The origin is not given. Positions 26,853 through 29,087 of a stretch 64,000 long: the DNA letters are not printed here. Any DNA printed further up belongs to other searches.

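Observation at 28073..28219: Centromere-like parS array written inside the mnmG coding sequence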

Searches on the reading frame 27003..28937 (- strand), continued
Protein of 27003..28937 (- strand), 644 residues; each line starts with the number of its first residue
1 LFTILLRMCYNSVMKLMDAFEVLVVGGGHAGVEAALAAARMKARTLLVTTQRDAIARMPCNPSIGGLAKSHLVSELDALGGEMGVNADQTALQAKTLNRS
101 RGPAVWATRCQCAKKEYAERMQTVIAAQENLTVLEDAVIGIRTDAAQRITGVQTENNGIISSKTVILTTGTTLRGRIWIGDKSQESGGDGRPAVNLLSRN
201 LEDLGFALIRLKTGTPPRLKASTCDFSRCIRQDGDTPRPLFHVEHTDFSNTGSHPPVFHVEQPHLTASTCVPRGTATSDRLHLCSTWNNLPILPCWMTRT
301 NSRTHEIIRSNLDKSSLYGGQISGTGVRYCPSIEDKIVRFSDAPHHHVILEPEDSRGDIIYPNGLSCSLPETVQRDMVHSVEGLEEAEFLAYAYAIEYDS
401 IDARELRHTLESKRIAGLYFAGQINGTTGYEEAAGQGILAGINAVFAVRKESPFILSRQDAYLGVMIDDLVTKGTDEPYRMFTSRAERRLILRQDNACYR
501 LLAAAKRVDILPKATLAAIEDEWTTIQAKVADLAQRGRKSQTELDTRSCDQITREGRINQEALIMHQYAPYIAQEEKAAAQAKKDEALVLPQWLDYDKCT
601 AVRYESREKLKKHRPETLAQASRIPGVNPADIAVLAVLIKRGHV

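Call 50: search_solved_structures(query=window:27003-28916:-, max_evalue=1e-50, show_alignments=2)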
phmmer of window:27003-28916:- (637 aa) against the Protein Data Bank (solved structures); distinct sequences matched with E-value up to 1e-50: 7.
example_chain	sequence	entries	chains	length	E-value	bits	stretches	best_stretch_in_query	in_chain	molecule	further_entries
2zxh_A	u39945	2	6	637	2.2e-149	502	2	287-632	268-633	tRNA uridine 5-carboxymethylaminomethyl modification enzyme mnmG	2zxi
9hip_C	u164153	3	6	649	5.2e-147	494.1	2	286-513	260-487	tRNA uridine 5-carboxymethylaminomethyl modification enzyme MnmG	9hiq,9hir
3cp2_A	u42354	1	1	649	6.7e-147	493.8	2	286-512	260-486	tRNA uridine 5-carboxymethylaminomethyl modification enzyme gidA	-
3ces_A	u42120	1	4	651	6.8e-147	493.7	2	286-512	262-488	tRNA uridine 5-carboxymethylaminomethyl modification enzyme gidA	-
3cp8_A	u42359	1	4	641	1e-137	463.5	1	282-496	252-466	tRNA uridine 5-carboxymethylaminomethyl modification enzyme gidA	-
8zu0_A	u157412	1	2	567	1.2e-135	456.6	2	286-512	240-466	tRNA uridine 5-carboxymethylaminomethyl modification enzyme MnmG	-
3g05_A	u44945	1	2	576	1.9e-135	455.9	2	286-511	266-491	tRNA uridine 5-carboxymethylaminomethyl modification enzyme mnmG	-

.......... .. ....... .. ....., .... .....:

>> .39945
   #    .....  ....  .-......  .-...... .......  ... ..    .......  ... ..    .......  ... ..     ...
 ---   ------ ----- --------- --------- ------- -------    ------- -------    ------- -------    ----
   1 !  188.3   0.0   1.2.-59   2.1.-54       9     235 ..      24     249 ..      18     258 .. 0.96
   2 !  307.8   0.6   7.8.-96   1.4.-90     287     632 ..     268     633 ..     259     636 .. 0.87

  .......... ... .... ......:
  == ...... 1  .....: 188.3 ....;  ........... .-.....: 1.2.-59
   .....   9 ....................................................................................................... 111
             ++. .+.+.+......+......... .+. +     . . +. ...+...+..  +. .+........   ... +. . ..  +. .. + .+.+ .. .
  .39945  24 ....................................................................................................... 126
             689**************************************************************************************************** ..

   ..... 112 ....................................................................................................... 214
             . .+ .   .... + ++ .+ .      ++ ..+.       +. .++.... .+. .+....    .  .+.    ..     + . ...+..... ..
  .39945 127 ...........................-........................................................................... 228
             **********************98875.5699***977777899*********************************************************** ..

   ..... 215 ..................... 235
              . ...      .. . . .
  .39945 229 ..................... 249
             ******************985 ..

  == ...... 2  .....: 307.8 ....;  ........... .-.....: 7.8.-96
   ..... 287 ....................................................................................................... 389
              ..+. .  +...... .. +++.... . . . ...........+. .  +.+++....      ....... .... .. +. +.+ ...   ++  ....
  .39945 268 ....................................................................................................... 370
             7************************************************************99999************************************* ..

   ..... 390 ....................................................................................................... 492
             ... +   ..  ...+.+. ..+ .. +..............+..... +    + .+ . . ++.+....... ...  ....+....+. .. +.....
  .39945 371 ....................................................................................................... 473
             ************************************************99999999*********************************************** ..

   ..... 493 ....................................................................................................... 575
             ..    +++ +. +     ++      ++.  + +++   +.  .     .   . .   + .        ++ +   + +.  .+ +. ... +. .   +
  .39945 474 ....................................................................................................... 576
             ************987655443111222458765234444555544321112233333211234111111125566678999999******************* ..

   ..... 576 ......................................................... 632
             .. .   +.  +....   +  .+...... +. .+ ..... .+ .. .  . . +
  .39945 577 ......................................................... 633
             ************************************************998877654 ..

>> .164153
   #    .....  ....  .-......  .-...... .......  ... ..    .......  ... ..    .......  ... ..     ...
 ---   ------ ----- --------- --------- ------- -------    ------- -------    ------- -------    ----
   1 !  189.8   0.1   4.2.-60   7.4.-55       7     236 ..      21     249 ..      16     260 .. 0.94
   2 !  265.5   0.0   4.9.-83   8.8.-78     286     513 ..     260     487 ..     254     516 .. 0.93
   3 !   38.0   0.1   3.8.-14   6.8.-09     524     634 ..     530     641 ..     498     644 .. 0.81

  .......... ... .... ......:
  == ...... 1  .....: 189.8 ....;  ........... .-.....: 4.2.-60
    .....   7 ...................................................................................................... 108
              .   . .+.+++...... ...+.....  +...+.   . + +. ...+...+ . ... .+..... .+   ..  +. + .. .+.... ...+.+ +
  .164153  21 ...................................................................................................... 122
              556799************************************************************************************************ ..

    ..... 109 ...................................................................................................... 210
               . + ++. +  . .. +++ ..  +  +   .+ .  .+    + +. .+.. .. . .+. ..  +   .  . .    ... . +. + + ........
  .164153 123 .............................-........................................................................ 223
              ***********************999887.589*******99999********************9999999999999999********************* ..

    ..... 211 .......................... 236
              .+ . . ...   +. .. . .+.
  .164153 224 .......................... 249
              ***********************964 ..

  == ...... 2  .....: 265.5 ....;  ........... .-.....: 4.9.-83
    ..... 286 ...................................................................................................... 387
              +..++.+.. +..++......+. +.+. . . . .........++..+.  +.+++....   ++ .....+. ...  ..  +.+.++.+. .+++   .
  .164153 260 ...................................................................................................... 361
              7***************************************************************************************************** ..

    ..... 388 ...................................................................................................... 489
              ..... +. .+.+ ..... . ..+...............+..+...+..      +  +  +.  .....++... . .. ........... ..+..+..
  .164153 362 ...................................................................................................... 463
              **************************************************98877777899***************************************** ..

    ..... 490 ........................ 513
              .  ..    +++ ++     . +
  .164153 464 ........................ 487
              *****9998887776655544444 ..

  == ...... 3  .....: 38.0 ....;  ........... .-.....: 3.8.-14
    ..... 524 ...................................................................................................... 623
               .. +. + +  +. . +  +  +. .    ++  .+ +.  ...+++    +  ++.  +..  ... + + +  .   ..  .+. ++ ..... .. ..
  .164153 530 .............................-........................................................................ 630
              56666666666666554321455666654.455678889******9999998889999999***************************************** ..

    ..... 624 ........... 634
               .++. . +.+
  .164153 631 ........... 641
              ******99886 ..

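Call 79: find_encoding_contigs(protein=P0033, flank=10000, max_places=1)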
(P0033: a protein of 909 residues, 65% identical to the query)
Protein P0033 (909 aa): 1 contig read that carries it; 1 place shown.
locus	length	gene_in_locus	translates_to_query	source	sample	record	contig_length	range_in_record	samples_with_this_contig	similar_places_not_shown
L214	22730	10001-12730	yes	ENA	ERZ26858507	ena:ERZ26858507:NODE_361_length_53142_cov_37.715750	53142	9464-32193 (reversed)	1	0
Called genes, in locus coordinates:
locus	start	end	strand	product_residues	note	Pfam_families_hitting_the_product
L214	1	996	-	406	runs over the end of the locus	PF07963:N_methyl (weak), PF08334:T2SSG (faint)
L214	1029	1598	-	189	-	PF02589:LUD_dom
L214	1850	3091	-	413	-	PF04263:TPK_catalytic, PF21275:Thi_PPkinase_C, PF01288:HPPK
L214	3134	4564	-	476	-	PF01637:ATPase_2, PF13191:AAA_16 (weak), PF13401:AAA_22 (weak), PF12840:HTH_20 (faint)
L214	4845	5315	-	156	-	PF02464:CinA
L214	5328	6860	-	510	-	PF01235:Na_Ala_symp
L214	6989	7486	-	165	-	PF02130:YbeY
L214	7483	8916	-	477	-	-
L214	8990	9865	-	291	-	PF01676:Metalloenzyme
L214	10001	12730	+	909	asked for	PF01134:GIDA, PF12831:FAD_oxidored (weak), PF01134:GIDA, PF13932:SAM_GIDA_C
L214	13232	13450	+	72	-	PF04023:FeoA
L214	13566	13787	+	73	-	PF04023:FeoA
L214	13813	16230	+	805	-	PF01926:MMR_HSR1, PF02421:FeoB_N, PF17910:FeoB_Cyto, PF07670:Gate, PF07664:FeoB_C, PF07670:Gate (weak)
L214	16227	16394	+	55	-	-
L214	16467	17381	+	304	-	-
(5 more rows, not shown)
